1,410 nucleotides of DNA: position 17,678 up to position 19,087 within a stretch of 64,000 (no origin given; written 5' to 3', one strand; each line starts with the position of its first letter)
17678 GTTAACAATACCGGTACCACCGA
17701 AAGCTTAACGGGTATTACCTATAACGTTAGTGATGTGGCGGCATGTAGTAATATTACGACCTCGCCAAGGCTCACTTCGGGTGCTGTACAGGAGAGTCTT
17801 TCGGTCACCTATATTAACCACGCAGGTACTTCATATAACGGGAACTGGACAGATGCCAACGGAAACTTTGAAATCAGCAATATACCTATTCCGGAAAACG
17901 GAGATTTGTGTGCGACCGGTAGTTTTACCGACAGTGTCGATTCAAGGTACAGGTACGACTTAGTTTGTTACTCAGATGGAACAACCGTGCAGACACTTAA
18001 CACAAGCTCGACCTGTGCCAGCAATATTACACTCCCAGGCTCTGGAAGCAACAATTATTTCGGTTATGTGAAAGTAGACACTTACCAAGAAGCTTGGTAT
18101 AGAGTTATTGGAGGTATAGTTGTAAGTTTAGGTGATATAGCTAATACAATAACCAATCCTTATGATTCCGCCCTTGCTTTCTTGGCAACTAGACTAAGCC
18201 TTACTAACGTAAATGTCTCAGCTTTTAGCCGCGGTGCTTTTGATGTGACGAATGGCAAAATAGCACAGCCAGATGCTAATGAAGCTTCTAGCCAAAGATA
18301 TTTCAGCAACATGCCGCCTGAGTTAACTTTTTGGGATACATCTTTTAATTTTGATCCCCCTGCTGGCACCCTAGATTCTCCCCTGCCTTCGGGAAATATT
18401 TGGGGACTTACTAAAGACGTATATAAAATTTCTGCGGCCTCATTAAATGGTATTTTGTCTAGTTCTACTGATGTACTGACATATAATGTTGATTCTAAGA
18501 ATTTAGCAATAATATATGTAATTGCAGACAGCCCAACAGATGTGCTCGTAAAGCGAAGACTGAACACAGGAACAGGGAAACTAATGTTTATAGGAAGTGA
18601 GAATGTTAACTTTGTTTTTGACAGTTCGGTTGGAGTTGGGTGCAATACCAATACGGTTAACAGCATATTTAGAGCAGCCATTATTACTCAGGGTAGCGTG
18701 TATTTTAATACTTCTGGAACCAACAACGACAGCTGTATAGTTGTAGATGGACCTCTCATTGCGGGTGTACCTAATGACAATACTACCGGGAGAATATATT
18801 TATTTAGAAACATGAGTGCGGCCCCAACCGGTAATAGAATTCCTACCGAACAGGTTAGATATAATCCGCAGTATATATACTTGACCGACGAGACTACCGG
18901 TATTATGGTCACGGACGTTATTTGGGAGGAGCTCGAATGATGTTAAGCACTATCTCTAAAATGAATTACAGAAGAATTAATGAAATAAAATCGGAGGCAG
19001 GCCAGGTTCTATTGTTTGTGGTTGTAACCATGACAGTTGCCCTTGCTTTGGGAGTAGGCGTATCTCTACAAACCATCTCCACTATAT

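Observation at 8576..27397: Complete secretin-less (monoderm-type) type IV pilus locus of about 19 kb with eight prepilin genes and two PilX-like genes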

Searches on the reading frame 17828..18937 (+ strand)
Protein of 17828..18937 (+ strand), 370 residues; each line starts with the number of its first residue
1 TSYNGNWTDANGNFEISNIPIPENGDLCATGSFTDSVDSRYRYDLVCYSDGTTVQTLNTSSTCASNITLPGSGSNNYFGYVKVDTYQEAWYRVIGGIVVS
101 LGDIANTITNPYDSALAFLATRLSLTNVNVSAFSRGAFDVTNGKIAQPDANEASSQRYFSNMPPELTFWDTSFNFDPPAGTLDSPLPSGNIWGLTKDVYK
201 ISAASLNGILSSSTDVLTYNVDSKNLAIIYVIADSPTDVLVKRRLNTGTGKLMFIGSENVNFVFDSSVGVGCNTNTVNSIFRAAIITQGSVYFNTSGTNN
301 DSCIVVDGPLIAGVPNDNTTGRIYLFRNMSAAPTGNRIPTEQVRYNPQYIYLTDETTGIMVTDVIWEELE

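Call 34: find_homologous_proteins(query=window:17828-18937:+, max_evalue=0.01)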
Query window:17828-18937:+: 2991 candidates shared short words with the query, none scored E <= 0.01.

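Call 39: search_protein_families(library=pfam, proteins=[window:18038-18937:+], max_evalue=1)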
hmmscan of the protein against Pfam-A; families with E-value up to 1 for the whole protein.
window:18038-18937:+ (300 aa): 0 families

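Call 53: predict_structure(alignment_id=A3)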
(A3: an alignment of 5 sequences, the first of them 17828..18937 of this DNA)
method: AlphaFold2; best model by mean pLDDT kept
length: 370 residues; sequences in the alignment: 5
mean_pLDDT: 48.9   pTM: 0.47
mean pLDDT of the five models: 48.9, 48.8, 45.8, 43.8, 43.5
residues with pLDDT >= 90: 0; 70-90: 56; 50-70: 94; < 50: 220
segments of 3 or more residues with pLDDT < 50: 1-52, 58-173, 188-191, 274-278, 297-299, 330-339, 347-370
pLDDT, mean of each block of 10 residues (from residue 1): 34 42 43 37 44 47 44 40 35 28 31 33 32 25 28 29 34 53 55 62 81 62 66 85 64 79 72 50 74 62 60 57 61 47 51 33 31
secondary structure, 60 per line:
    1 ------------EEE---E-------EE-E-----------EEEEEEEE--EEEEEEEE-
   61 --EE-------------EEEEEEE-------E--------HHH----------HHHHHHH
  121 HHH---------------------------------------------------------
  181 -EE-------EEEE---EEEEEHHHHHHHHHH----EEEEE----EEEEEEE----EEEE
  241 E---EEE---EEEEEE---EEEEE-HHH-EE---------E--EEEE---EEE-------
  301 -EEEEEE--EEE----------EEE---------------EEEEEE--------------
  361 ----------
elements in order: E13-15 E42-49 E52-59 E78-84 H114-123 E191-194 E198-202 H203-212 E217-221 E226-232 E237-241 E245-247 E251-256 E260-264 E284-287 E291-293 E302-307 E310-312 E323-325 E341-346

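Call 67: search_solved_structures(query=A2, max_evalue=10)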
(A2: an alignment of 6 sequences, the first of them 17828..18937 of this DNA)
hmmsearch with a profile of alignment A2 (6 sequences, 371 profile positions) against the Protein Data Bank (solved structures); distinct sequences matched with E-value up to 10: 10.
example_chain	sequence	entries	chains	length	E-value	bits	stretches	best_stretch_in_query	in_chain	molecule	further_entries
9mpn_A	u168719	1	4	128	0.0015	20.8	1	148-227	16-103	Bromodomain-containing protein 3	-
24os_A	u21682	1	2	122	0.0015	20.8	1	149-225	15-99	Bromodomain-containing protein 3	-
2nxb_A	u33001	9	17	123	0.0016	20.8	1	149-225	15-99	Bromodomain-containing protein 3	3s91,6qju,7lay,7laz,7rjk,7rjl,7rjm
7r8r_A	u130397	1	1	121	0.0016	20.7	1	149-225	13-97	Bromodomain-containing protein 3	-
6u4a_A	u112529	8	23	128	0.0017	20.7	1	148-225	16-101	Bromodomain-containing protein 3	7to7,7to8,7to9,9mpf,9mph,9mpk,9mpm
2l5e_A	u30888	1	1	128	0.0017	20.7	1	148-225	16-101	Bromodomain-containing protein 3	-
2yw5_A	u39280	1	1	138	0.0018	20.6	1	148-225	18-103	Bromodomain-containing protein 3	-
9nn4_A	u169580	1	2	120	0.0024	20.2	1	150-225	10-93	Bromodomain-containing protein 3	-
7toa_B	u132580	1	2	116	0.0031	19.8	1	151-225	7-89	Bromodomain-containing protein 3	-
3pdw_A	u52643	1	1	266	0.26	13.5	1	163-247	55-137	Uncharacterized hydrolase yutF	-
